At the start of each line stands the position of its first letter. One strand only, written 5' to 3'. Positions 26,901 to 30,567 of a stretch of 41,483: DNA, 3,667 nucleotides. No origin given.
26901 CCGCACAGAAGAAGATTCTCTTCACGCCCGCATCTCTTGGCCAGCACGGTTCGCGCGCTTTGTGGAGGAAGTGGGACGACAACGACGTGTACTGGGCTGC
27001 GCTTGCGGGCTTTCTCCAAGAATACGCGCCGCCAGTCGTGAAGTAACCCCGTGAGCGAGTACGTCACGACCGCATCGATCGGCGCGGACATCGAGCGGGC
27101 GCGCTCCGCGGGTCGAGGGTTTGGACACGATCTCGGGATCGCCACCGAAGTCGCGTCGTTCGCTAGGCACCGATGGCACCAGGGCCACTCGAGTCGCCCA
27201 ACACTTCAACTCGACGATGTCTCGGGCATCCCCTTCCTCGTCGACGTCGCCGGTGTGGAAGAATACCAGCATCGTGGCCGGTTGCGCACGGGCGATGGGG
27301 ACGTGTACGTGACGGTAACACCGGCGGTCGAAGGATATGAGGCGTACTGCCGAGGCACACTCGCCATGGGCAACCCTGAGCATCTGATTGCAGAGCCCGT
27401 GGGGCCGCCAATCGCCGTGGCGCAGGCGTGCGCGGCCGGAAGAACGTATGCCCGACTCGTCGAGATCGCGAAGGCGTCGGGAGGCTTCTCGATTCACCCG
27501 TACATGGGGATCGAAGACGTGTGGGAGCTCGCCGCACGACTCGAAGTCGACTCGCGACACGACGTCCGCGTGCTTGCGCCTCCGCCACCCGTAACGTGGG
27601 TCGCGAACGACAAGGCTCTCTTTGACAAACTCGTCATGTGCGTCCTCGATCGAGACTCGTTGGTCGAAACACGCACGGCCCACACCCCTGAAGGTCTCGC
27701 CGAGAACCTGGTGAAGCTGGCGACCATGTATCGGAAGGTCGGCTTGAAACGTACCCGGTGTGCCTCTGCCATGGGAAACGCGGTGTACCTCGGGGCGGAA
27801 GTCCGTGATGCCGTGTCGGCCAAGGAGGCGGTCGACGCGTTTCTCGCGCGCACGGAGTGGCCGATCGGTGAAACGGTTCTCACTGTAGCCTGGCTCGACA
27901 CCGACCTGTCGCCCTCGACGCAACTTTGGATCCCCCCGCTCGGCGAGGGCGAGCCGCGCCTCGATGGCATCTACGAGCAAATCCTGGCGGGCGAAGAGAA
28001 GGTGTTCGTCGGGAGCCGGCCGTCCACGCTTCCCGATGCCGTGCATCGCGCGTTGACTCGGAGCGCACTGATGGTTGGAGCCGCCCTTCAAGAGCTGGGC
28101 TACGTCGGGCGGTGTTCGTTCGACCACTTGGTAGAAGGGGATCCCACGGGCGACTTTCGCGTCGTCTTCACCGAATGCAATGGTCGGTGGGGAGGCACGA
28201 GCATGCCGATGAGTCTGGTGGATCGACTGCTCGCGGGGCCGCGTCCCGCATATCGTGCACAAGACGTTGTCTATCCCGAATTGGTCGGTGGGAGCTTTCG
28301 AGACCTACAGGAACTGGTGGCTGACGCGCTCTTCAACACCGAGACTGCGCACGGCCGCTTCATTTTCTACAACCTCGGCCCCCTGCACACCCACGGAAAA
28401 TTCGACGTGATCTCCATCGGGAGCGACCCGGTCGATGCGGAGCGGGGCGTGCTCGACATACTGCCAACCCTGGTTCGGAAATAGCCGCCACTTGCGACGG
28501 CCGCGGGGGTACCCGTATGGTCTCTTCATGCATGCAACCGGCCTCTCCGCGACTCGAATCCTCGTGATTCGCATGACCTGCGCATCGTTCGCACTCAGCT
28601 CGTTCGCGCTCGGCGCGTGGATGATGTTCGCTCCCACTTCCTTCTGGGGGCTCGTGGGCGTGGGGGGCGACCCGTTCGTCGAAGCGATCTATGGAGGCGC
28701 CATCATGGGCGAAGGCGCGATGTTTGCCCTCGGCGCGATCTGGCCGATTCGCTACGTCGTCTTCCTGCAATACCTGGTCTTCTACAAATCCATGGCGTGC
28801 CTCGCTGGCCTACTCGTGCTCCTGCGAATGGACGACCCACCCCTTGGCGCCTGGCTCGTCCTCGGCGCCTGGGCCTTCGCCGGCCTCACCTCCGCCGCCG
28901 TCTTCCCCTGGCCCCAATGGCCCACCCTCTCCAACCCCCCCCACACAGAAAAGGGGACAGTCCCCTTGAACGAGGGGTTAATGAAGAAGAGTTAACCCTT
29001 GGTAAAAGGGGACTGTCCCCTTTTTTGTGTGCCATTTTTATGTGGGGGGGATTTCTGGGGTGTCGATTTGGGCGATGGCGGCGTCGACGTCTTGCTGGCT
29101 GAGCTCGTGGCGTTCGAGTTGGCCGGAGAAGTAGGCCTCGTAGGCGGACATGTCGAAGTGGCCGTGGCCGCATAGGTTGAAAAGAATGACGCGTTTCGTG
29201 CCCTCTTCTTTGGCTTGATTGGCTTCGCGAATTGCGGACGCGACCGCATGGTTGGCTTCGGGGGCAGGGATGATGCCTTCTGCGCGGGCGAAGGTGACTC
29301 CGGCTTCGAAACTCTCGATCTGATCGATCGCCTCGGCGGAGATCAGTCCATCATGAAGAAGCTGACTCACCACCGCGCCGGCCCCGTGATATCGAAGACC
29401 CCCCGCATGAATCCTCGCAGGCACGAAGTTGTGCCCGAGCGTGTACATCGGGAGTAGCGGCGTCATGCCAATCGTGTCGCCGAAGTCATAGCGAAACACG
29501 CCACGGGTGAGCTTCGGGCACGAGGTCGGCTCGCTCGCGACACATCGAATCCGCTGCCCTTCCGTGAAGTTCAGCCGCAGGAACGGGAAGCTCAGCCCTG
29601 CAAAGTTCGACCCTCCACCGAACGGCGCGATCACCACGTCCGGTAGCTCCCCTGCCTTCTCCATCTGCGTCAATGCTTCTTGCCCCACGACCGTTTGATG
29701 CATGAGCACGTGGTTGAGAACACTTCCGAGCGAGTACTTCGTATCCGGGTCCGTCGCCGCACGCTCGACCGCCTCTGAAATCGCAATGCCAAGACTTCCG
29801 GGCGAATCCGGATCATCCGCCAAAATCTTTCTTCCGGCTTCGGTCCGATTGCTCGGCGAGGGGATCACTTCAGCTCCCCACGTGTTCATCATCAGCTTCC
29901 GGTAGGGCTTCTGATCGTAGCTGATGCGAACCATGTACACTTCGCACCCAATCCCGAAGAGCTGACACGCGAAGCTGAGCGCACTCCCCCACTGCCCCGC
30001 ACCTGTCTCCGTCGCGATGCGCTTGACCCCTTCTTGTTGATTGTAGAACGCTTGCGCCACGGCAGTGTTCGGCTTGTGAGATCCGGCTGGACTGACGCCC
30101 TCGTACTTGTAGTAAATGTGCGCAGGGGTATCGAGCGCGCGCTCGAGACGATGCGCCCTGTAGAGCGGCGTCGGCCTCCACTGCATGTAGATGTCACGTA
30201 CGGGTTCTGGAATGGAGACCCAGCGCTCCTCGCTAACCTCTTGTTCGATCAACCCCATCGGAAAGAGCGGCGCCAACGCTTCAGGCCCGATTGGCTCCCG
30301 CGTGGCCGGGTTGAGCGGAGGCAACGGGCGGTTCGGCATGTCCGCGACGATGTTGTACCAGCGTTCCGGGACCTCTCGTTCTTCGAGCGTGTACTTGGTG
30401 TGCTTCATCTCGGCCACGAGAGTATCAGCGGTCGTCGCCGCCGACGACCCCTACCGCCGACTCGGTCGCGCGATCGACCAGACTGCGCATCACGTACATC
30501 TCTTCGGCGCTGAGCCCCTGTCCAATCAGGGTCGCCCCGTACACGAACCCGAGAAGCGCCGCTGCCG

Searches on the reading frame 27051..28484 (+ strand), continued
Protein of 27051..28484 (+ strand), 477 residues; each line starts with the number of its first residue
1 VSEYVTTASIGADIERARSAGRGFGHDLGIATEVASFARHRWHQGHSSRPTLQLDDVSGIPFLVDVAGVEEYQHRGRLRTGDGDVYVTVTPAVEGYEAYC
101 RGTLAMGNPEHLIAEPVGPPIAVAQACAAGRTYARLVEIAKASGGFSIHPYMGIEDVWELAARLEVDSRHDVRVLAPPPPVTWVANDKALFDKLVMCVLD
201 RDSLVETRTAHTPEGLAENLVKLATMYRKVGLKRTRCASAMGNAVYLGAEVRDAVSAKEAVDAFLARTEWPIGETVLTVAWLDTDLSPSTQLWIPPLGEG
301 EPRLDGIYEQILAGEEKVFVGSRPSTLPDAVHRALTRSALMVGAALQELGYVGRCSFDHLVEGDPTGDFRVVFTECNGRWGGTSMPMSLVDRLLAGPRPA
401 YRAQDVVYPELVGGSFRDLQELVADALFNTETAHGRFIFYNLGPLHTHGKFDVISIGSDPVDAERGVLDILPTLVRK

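Call 27: find_related_loci(query=A1, collection=genome_contigs, flank=10000)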
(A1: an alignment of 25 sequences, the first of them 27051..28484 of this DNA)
Query A1 (477 aa) in genome_contigs; peptide patterns used: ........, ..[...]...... (x = any residue, [..] = any of these).
398 stretches matched a pattern; 376 encode a relative of the query (tblastn E <= 1e-3); the best 80 are kept; 80 distinct loci.
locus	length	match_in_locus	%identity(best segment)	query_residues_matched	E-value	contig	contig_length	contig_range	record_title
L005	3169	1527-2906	72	13-472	0e+0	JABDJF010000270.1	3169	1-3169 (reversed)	MAG: Myxococcales bacterium isolate SS_bin_16 k127_3767074, whole genome shotgun sequence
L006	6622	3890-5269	71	13-472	0e+0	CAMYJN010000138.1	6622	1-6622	MAG: uncultured Polyangiaceae bacterium isolate FCS_Myxococcota_05 genome assembly, contig: NODE_3931_length_6622_cov_3.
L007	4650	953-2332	70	13-472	0e+0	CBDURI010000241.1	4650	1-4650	MAG TPA_asm: uncultured bacterium isolate SRR21487744_binner13_Refined_51 genome assembly, contig: ERZ25748493.15373, wh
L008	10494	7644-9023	71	13-472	0e+0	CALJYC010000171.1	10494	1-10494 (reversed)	MAG: uncultured bacterium isolate N3_Bin_MAXBIN__017_sub_1 genome assembly, contig: c_000000305537, whole genome shotgun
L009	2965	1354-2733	72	13-472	0e+0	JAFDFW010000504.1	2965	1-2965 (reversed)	MAG: Deltaproteobacteria bacterium isolate Meg22_02_Bin_93 Meg22_02_Bin_93_scaffold_126142, whole genome shotgun sequenc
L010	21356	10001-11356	72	21-472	0e+0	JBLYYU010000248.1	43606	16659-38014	MAG: Polyangiales bacterium isolate EBRS3.bin2 k97_299167, whole genome shotgun sequence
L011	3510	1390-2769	70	13-472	0e+0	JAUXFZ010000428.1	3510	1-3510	MAG: Myxococcales bacterium isolate CSMAG_2916 CSMAG_2916_k117_2185329_length_3510_cov_45.8674, whole genome shotgun seq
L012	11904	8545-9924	70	13-472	0e+0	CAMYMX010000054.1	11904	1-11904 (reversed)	MAG: uncultured Polyangiaceae bacterium isolate FCS_M_Myxococcota_13.1 genome assembly, contig: NODE_5397_length_11904_c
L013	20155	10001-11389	70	13-475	0e+0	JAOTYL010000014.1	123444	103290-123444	MAG: Myxococcales bacterium isolate 21_Jan_SF_Bin46 21_Jan_SF_Bin46_scaffold_68_c1, whole genome shotgun sequence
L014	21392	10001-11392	70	12-475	0e+0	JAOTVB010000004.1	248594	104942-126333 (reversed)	MAG: Myxococcales bacterium isolate 13_May_SF_Bin32 13_May_SF_Bin32_scaffold_15_c1, whole genome shotgun sequence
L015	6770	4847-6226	71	13-472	0e+0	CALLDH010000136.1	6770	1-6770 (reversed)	MAG: uncultured bacterium isolate N2_Bin_METABAT__25_sub_1 genome assembly, contig: c_000002263018, whole genome shotgun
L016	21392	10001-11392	70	13-476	0e+0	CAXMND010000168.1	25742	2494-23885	MAG: uncultured Coxiellaceae bacterium isolate 07C-BC-St02_bin.6.orig genome assembly, contig: k141_3448762, whole genom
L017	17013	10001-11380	71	13-472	0e+0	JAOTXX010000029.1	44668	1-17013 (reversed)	MAG: Myxococcales bacterium isolate 21_Jan_SF_Bin28 21_Jan_SF_Bin28_scaffold_374_c1, whole genome shotgun sequence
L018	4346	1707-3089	70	13-473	0e+0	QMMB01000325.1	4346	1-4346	MAG: Deltaproteobacteria bacterium isolate B2_G11 B2_Guay11_scaffold_06614, whole genome shotgun sequence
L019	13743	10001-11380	70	13-472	0e+0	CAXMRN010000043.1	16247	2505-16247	MAG: uncultured Polyangiaceae bacterium isolate 07C-BC-St07_bin.2.orig genome assembly, contig: k141_1668779, whole geno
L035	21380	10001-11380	69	13-472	0e+0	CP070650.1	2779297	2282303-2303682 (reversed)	MAG: Myxococcales bacterium isolate bin861 chromosome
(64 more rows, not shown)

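Call 45: search_protein_families(library=pfam, proteins=[L017:3478-4812:+, L017:4837-6723:-, L017:6964-9090:+, L010:5702-6958:+, L010:6795-9065:+, L035:7608-9053:-, L035:6588-7604:-, L035:5781-6551:-, L035:4308-5777:-], max_evalue=0.0001)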
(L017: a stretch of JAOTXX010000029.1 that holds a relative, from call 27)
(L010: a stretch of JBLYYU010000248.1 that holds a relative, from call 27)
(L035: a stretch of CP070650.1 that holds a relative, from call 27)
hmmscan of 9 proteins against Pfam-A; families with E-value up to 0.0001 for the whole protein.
L017:3478-4812:+ (444 aa): 4 families
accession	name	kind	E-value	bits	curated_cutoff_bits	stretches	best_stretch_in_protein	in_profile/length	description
PF00441.29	Acyl-CoA_dh_1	-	1.1e-35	123.4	22.4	1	285-433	1-147/150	Acyl-CoA dehydrogenase, C-terminal domain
PF02770.24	Acyl-CoA_dh_M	-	2.1e-19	69.9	33.3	1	172-273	1-97/97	Acyl-CoA dehydrogenase, middle domain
PF02771.21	Acyl-CoA_dh_N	-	1.5e-15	58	22.9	1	45-167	1-112/113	Acyl-CoA dehydrogenase, N-terminal domain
PF08028.16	Acyl-CoA_dh_2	-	1.9e-11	44.8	22.7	1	301-404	2-113/134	Acyl-CoA dehydrogenase, C-terminal domain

L017:4837-6723:- (628 aa): 2 families
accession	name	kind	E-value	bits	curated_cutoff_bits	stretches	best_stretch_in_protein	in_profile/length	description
PF00999.27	Na_H_Exchanger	-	2.7e-34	119.1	26.2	1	55-426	9-374/375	Sodium/hydrogen exchanger, transmembrane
PF02254.24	TrkA_N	-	1.2e-14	55.1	23.8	1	438-528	1-91/116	TrkA-N domain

L017:6964-9090:+ (708 aa): 3 families
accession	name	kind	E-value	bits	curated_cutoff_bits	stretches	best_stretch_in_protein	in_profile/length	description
PF01915.27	Glyco_hydro_3_C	-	1.4e-51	175.7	31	1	355-581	2-200/200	Glycosyl hydrolase family 3 C-terminal domain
PF00933.27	Glyco_hydro_3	-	1.1e-38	133.9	27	1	82-319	60-315/316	Glycosyl hydrolase family 3 N terminal domain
PF14310.12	Fn3-like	-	8.4e-24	83.9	25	1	618-688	1-71/71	Fibronectin type III-like domain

L010:5702-6958:+ (418 aa): 4 families
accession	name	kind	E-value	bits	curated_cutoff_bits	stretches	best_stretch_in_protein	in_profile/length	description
PF00441.29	Acyl-CoA_dh_1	-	4.2e-37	128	22.4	1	259-407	1-147/150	Acyl-CoA dehydrogenase, C-terminal domain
PF02770.24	Acyl-CoA_dh_M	-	1.2e-19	70.7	33.3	1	146-247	1-97/97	Acyl-CoA dehydrogenase, middle domain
PF02771.21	Acyl-CoA_dh_N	-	5.9e-15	56.1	22.9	1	20-141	2-112/113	Acyl-CoA dehydrogenase, N-terminal domain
PF08028.16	Acyl-CoA_dh_2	-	1.2e-11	45.4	22.7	1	275-378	2-113/134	Acyl-CoA dehydrogenase, C-terminal domain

L010:6795-9065:+ (756 aa): 3 families
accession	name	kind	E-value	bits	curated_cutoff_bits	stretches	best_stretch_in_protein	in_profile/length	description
PF01915.27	Glyco_hydro_3_C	-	2.6e-51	174.9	31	1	403-629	2-200/200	Glycosyl hydrolase family 3 C-terminal domain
PF00933.27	Glyco_hydro_3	-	7e-40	137.8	27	1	130-367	60-315/316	Glycosyl hydrolase family 3 N terminal domain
PF14310.12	Fn3-like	-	2.6e-23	82.4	25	1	666-736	1-71/71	Fibronectin type III-like domain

L035:7608-9053:- (481 aa): 2 families
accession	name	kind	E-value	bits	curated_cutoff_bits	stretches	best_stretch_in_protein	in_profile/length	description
PF08541.16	ACP_syn_III_C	-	1.7e-36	124.7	26.6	1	392-480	1-89/90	3-Oxoacyl-[acyl-carrier-protein (ACP)] synthase III C terminal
PF08545.16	ACP_syn_III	-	1.6e-22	79.6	24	1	257-338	1-80/80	3-Oxoacyl-[acyl-carrier-protein (ACP)] synthase III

L035:6588-7604:- (338 aa): 1 family
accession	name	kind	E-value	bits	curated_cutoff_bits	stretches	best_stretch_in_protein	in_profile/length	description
PF00781.29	DAGK_cat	-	3.3e-12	46.5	23.6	1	14-119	13-113/125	Diacylglycerol kinase catalytic domain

L035:5781-6551:- (256 aa): 1 family
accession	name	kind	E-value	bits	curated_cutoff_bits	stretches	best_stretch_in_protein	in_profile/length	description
PF13620.12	CarboxypepD_reg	-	4e-07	30.7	32.3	1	202-246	33-78/82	Carboxypeptidase regulatory-like domain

L035:4308-5777:- (489 aa): 1 family
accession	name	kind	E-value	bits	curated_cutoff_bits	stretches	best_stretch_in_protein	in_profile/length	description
PF14827.12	dCache_3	-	4.4e-05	23.6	25.7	1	92-228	50-189/239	Double sensory domain of two-component sensor kinase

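Call 58: predict_structure(alignment_id=A2)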
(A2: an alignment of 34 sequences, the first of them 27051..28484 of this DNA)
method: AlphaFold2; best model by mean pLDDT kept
length: 477 residues; sequences in the alignment: 34
mean_pLDDT: 86.2   pTM: 0.87
mean pLDDT of the five models: 86.2, 84.2, 80.8, 77.5, 76.2
residues with pLDDT >= 90: 248; 70-90: 176; 50-70: 42; < 50: 11
segments of 3 or more residues with pLDDT < 50: 1-5, 59-62
pLDDT, mean of each block of 10 residues (from residue 1): 51 93 96 90 73 71 52 78 89 88 93 82 86 97 91 80 96 89 86 93 89 96 94 72 81 96 88 87 84 88 90 76 92 95 95 87 92 75 72 88 89 90 94 92 79 94 96 90
secondary structure, 60 per line:
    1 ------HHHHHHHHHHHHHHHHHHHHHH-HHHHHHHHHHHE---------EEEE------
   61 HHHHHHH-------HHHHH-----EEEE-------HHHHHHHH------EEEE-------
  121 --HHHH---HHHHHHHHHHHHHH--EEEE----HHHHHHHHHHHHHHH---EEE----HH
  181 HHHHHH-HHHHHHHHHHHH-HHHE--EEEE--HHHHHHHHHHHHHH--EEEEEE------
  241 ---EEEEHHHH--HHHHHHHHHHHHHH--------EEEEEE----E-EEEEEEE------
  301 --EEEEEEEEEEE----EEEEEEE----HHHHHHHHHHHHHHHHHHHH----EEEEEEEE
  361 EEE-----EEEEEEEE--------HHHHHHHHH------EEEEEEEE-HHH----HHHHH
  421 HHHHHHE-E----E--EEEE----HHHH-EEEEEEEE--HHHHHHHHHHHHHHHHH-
elements in order: H7-28 H30-40 E51-54 H61-67 H75-79 E85-88 H96-103 E110-113 H123-126 H130-143 E146-149 H154-168 E172-174 H179-186 H188-199 E207-210 H213-226 E229-234 E244-247 H248-251 H254-267 E276-281 E288-294 E303-313 E318-324 H329-348 E353-363 E369-376 H385-393 E400-407 H416-426 E437-440 H445-448 E450-457 H460-476

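Call 61: search_protein_families(library=padloc, proteins=[window:27051-28484:+], max_evalue=0.001)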
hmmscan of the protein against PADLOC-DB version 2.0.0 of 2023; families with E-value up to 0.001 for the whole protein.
window:27051-28484:+ (477 aa): 0 families

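Call 62: fold_search(model_id=the predicted structure, library=pdb)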
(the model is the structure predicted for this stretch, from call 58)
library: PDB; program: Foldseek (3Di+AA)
matches with E <= 10: 1166; with E <= 0.001: 477
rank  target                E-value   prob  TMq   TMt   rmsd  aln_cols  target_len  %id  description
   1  8ynd_H                1.0e-17  1.00  0.67  0.76   3.8       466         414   16  ATP-grasp peptide ligase from Streptomyces (released 2025-02-19)
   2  8ynd_A                2.3e-17  1.00  0.66  0.75   4.8       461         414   16  ATP-grasp peptide ligase from Streptomyces (released 2025-02-19)
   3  8ynd_C                3.1e-17  1.00  0.65  0.75   4.4       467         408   16  ATP-grasp peptide ligase from Streptomyces (released 2025-02-19)
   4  8ynd_D                3.1e-17  1.00  0.65  0.73   4.7       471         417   15  ATP-grasp peptide ligase from Streptomyces (released 2025-02-19)
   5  8ynd_B                8.6e-17  1.00  0.65  0.74   4.8       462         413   15  ATP-grasp peptide ligase from Streptomyces (released 2025-02-19)
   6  8ynd_G                1.5e-16  1.00  0.68  0.78   3.8       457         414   16  ATP-grasp peptide ligase from Streptomyces (released 2025-02-19)
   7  8ynd_E                6.8e-16  1.00  0.65  0.73   4.2       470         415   16  ATP-grasp peptide ligase from Streptomyces (released 2025-02-19)
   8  8yi6_A                1.2e-15  1.00  0.66  0.69   5.0       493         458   16  BesA wild-type from Streptomyces cattleyicolor (released 2025-03-05)
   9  8ynq_A                1.2e-15  1.00  0.66  0.76   4.6       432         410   16  ATP-grasp peptide ligase from Streptomyces (released 2025-02-19)
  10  3wvr_A                1.3e-15  1.00  0.67  0.74   4.8       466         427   19  Structure of ATP grasp protein with AMP (released 2014-11-19)
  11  3wvr_D                1.4e-15  1.00  0.65  0.74   4.6       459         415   18  Structure of ATP grasp protein with AMP (released 2014-11-19)
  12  8ynq_C                1.5e-15  1.00  0.65  0.75   4.0       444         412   17  ATP-grasp peptide ligase from Streptomyces (released 2025-02-19)
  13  8ynd_F                1.8e-15  1.00  0.67  0.77   4.2       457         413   16  ATP-grasp peptide ligase from Streptomyces (released 2025-02-19)
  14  3wvr_B                2.4e-15  1.00  0.66  0.72   5.0       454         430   19  Structure of ATP grasp protein with AMP (released 2014-11-19)
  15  8ynq_D                3.8e-15  1.00  0.65  0.75   3.9       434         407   18  ATP-grasp peptide ligase from Streptomyces (released 2025-02-19)
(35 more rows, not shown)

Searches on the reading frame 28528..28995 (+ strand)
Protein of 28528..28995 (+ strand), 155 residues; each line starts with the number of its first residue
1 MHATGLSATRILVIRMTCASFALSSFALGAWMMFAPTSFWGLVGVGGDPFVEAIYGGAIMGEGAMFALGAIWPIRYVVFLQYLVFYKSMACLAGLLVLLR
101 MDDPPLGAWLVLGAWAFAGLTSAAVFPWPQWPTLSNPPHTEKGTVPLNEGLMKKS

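Call 4: search_protein_families(library=pfam, proteins=[window:28528-28995:+], max_evalue=0.01)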
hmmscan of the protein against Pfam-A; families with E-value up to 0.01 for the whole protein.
window:28528-28995:+ (155 aa): 0 families

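Call 5: search_protein_families(library=ncbifam, proteins=[window:28528-28995:+], max_evalue=0.01)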
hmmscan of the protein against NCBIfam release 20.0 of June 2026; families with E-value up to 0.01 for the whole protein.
window:28528-28995:+ (155 aa): 0 families

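Call 61: search_protein_families(library=padloc, proteins=[window:28528-28995:+], max_evalue=0.001)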
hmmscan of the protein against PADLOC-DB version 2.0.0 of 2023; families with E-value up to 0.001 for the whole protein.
window:28528-28995:+ (155 aa): 0 families

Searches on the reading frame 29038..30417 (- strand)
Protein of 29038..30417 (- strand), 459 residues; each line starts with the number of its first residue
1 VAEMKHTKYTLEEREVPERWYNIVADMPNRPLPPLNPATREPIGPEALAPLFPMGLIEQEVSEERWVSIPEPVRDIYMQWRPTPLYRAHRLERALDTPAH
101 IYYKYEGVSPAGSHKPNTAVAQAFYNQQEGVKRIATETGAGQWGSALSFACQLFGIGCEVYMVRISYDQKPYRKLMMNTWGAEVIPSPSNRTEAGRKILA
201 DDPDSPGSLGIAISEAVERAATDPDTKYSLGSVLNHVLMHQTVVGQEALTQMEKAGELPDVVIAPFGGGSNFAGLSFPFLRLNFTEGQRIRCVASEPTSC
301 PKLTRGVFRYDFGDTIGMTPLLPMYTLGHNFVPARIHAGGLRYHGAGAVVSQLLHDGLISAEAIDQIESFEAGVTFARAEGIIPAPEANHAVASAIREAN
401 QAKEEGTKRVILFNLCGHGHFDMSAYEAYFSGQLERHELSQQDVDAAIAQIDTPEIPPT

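Call 69: search_protein_families(library=pfam, proteins=[window:29038-30417:-], max_evalue=0.0001)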
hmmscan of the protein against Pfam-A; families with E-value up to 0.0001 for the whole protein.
window:29038-30417:- (459 aa): 1 family
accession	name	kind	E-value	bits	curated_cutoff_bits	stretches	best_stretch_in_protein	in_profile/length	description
PF00291.31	PALP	-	1.1e-41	143.6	35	1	78-417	3-295/295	Pyridoxal-phosphate dependent enzyme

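Call 70: search_protein_families(library=ncbifam, proteins=[window:29038-30417:-], max_evalue=1e-20)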
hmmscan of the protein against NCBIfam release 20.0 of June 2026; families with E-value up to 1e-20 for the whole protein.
window:29038-30417:- (459 aa): 5 families
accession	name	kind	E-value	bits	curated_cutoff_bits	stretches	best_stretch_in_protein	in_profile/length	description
NF009057.0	PRK12391.1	equivalog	3.6e-220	731.1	366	1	5-444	2-440/441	TrpB-like pyridoxal phosphate-dependent enzyme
TIGR01415.1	trpB_rel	hypoth_equivalog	5.9e-193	641.3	518.85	1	16-431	1-417/419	TrpB-like pyridoxal phosphate-dependent enzyme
NF010376.0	PRK13803.1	equivalog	8.9e-45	153.6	819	1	81-431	259-596/600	bifunctional phosphoribosylanthranilate isomerase/tryptophan synthase subunit beta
TIGR00263.1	trpB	equivalog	2.7e-43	148.5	392.45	1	81-425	49-380/385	tryptophan synthase subunit beta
NF010375.0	PRK13802.1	equivalog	2e-29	102.2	1386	1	81-431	325-674/695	bifunctional indole-3-glycerol phosphate synthase/tryptophan synthase subunit beta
